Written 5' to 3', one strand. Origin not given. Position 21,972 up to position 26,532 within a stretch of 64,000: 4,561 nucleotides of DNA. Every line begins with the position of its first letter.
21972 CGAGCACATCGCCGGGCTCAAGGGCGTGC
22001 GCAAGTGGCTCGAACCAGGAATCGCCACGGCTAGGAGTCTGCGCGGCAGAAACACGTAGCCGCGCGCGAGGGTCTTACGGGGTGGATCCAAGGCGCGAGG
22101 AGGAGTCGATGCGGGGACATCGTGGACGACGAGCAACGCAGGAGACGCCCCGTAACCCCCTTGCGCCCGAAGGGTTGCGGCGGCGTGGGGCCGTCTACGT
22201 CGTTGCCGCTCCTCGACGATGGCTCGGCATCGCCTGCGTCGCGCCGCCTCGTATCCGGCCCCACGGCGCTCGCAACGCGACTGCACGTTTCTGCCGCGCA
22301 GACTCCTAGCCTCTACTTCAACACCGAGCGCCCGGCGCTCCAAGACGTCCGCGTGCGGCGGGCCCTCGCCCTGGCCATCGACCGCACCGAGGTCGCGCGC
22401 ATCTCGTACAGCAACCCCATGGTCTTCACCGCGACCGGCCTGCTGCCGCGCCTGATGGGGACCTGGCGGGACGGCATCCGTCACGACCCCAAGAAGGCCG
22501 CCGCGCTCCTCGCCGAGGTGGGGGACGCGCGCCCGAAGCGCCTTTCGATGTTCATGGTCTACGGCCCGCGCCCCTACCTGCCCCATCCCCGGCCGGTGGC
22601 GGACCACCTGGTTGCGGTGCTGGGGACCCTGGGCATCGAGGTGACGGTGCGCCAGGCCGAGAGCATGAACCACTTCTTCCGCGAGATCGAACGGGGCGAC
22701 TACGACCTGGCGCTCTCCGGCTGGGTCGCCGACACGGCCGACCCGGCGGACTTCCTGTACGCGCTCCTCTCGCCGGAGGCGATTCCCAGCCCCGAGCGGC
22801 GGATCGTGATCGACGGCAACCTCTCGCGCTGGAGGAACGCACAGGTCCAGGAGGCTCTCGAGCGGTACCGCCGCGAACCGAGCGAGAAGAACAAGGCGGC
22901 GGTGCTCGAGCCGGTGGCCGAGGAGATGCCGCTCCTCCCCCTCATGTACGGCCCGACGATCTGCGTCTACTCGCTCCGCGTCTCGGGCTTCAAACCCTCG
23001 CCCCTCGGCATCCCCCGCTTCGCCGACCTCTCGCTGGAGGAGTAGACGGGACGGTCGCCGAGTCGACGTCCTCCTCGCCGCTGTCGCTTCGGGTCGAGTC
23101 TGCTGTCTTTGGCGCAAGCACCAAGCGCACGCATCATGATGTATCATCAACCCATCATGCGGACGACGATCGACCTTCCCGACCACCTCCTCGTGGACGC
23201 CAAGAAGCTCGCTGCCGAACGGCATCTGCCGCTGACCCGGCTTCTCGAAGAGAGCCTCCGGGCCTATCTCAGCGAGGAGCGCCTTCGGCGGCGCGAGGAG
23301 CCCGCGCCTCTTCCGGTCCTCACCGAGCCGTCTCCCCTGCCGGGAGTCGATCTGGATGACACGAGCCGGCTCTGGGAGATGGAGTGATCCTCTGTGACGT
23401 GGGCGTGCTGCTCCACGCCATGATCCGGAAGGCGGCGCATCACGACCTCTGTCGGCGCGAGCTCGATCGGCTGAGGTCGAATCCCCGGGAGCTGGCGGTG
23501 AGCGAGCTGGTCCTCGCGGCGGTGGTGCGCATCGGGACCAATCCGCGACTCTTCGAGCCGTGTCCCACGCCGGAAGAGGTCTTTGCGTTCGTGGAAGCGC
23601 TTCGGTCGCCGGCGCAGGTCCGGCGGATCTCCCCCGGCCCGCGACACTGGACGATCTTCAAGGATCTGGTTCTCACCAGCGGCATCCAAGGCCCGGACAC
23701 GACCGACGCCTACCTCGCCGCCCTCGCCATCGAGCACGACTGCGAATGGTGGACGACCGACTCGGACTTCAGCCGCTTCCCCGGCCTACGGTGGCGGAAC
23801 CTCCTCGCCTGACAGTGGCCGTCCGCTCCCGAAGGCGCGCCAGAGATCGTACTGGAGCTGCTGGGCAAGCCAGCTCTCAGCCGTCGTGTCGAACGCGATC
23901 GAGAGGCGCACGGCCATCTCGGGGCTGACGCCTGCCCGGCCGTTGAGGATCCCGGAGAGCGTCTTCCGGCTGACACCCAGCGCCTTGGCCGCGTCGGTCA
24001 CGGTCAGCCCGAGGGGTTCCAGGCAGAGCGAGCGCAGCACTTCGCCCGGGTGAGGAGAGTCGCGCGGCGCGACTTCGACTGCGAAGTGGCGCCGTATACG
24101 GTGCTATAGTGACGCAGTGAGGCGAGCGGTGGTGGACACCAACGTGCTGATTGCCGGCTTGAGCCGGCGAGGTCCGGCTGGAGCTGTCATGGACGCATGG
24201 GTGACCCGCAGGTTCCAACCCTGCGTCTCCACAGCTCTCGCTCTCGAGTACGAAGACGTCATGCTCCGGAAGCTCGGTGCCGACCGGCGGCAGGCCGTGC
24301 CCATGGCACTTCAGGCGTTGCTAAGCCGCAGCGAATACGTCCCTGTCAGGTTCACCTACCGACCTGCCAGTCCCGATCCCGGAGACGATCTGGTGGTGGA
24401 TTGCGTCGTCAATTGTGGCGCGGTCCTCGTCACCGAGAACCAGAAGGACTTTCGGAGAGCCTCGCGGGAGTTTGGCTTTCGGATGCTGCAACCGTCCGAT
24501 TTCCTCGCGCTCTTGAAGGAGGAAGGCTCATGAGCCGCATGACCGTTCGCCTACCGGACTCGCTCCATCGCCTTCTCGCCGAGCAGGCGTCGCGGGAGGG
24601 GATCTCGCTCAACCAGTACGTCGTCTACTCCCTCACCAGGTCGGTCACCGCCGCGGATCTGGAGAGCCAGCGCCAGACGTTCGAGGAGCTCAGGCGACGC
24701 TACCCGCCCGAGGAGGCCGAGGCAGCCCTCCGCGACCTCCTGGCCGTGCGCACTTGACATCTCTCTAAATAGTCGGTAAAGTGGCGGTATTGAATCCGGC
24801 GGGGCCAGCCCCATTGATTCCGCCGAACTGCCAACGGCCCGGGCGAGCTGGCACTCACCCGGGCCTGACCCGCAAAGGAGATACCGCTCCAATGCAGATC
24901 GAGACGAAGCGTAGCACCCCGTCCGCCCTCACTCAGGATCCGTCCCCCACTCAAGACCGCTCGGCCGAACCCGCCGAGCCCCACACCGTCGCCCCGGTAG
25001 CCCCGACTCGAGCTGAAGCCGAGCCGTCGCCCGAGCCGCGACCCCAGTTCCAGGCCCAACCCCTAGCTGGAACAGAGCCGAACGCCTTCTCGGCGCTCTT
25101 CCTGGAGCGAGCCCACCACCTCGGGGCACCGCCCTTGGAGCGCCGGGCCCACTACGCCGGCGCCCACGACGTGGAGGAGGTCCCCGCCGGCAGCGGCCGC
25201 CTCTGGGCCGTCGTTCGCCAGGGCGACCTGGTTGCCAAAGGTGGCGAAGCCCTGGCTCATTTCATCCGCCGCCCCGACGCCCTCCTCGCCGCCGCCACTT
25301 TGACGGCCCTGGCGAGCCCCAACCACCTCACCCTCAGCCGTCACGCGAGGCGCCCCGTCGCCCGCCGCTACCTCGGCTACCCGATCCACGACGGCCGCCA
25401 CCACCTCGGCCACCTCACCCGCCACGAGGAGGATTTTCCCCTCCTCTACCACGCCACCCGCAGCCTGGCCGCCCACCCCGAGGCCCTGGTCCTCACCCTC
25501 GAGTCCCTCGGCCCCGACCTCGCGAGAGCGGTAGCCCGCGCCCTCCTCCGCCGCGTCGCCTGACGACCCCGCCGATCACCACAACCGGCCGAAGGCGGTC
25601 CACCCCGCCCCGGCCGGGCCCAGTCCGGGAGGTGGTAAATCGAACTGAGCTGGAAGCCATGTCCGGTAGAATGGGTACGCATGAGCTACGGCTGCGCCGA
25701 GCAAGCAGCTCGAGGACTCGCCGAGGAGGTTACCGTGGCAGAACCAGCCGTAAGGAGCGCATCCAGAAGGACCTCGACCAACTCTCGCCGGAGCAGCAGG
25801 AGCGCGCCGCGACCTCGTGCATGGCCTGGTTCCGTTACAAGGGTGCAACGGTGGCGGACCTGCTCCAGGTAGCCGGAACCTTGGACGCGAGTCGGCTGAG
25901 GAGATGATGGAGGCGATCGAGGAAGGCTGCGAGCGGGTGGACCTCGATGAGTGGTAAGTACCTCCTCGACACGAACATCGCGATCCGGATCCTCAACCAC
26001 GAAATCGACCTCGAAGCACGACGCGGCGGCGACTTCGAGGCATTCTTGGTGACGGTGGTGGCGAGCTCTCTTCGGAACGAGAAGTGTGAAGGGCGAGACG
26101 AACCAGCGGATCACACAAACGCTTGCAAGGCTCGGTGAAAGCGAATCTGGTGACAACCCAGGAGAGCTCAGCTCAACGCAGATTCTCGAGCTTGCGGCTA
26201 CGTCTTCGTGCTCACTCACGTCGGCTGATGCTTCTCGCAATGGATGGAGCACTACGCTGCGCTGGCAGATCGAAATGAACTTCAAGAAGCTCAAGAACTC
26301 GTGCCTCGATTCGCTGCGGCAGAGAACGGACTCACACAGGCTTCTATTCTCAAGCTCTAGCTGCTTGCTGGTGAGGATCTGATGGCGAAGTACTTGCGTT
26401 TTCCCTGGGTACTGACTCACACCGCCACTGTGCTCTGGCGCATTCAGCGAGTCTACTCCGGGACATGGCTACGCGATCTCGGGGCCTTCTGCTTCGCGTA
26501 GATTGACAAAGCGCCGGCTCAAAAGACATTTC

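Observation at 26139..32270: Low-GC horizontally acquired block carrying an ISL3 element and a coupled two-gene operon of large coiled-coil membrane proteins (one with a vWA-like C-terminal domain)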

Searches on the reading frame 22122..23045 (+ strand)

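Call 84: search_protein_families(library=pfam, proteins=[window:22122-23045:+], max_evalue=0.01)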
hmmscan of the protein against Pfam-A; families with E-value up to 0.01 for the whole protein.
window:22122-23045:+ (307 aa): 1 family
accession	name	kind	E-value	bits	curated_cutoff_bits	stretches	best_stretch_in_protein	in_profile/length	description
PF00496.27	SBP_bac_5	-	1.9e-25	90.2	32.4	1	59-219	199-364/368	Bacterial extracellular solute-binding proteins, family 5 Middle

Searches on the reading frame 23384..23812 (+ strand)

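Call 84: search_protein_families(library=pfam, proteins=[window:23384-23812:+], max_evalue=0.01)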
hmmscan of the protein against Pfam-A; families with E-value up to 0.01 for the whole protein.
window:23384-23812:+ (142 aa): 2 families
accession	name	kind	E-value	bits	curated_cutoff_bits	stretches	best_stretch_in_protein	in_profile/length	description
PF01850.27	PIN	-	9.6e-11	42.8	23.6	1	2-133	1-118/120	PIN domain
PF10130.15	PIN_2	-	0.0022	18.7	22.4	1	101-130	87-116/133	PIN domain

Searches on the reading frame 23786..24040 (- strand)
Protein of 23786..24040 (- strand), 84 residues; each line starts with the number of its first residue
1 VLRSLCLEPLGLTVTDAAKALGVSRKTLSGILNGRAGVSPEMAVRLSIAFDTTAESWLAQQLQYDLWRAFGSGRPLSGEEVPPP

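Call 84: search_protein_families(library=pfam, proteins=[window:23786-24040:-], max_evalue=0.01)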
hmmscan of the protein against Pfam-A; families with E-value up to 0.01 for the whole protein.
window:23786-24040:- (84 aa): 8 families
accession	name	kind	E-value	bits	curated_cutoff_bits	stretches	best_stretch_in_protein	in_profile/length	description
PF01381.28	HTH_3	-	2.2e-11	44.1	23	1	7-55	5-53/55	Helix-turn-helix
PF13560.12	HTH_31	-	8.5e-09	36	27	1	2-54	6-58/64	Helix-turn-helix domain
PF13384.12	HTH_23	-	0.0003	21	24.6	1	6-33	14-39/50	Homeodomain-like domain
PF12844.13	HTH_19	-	0.00054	20.3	30.2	1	9-61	10-61/64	Helix-turn-helix domain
PF20432.4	Xre-like-HTH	-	0.0014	19.3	25.8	0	10-29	22-41/63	Antitoxin Xre-like helix-turn-helix domain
PF12728.13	HTH_17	-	0.0031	18.2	27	1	12-28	2-18/51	Helix-turn-helix domain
PF00356.27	LacI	-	0.0033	17.6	27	1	13-43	1-31/46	Bacterial regulatory proteins, lacI family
PF02954.25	HTH_8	-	0.0075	16.4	22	0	14-28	21-35/42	Bacterial regulatory protein, Fis family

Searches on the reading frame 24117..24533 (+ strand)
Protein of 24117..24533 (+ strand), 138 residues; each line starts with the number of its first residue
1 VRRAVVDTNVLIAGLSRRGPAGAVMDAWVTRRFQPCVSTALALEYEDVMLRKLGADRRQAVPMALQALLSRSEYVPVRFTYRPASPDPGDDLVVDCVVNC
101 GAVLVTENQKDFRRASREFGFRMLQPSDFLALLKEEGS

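Call 84: search_protein_families(library=pfam, proteins=[window:24117-24533:+], max_evalue=0.01)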
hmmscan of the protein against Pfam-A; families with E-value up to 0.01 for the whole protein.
window:24117-24533:+ (138 aa): 2 families
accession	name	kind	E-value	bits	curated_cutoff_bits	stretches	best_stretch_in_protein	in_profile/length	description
PF13470.12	PIN_3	-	1.6e-17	64.8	27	1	3-110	1-115/115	PIN domain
PF01850.27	PIN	-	0.00041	21.4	23.6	1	5-78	2-73/120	PIN domain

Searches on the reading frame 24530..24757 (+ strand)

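Call 84: search_protein_families(library=pfam, proteins=[window:24530-24757:+], max_evalue=0.01)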
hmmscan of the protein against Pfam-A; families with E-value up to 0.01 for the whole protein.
window:24530-24757:+ (75 aa): 2 families
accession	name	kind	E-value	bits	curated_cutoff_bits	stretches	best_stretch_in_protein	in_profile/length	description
PF05534.18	HicB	-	6.6e-10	39.2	21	1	4-35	20-51/51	HicB family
PF22513.2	FitA-like_RHH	-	4.8e-05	23.7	27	1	5-36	4-36/39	Antitoxin FitA-like, ribbon-helix-helix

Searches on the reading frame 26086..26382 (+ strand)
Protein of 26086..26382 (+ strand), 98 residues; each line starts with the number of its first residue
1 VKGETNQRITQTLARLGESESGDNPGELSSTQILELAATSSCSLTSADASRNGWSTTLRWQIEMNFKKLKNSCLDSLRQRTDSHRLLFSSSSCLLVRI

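Call 3: search_protein_families(library=pfam, proteins=[window:26086-26382:+], max_evalue=1)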
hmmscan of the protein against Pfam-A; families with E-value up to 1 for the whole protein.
window:26086-26382:+ (98 aa): 1 family
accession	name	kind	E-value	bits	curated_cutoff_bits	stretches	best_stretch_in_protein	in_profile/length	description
PF01609.27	DDE_Tnp_1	-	0.03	14.5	23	1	57-82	158-182/200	Transposase DDE domain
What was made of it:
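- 26086..26382 (+): Remnant of the C-terminal end of an IS4/IS5-type DDE transposase (...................). Weak Pfam DDE_Tnp_1 hit to profile positions 158-182 of 200, E 0.03 (call 3).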
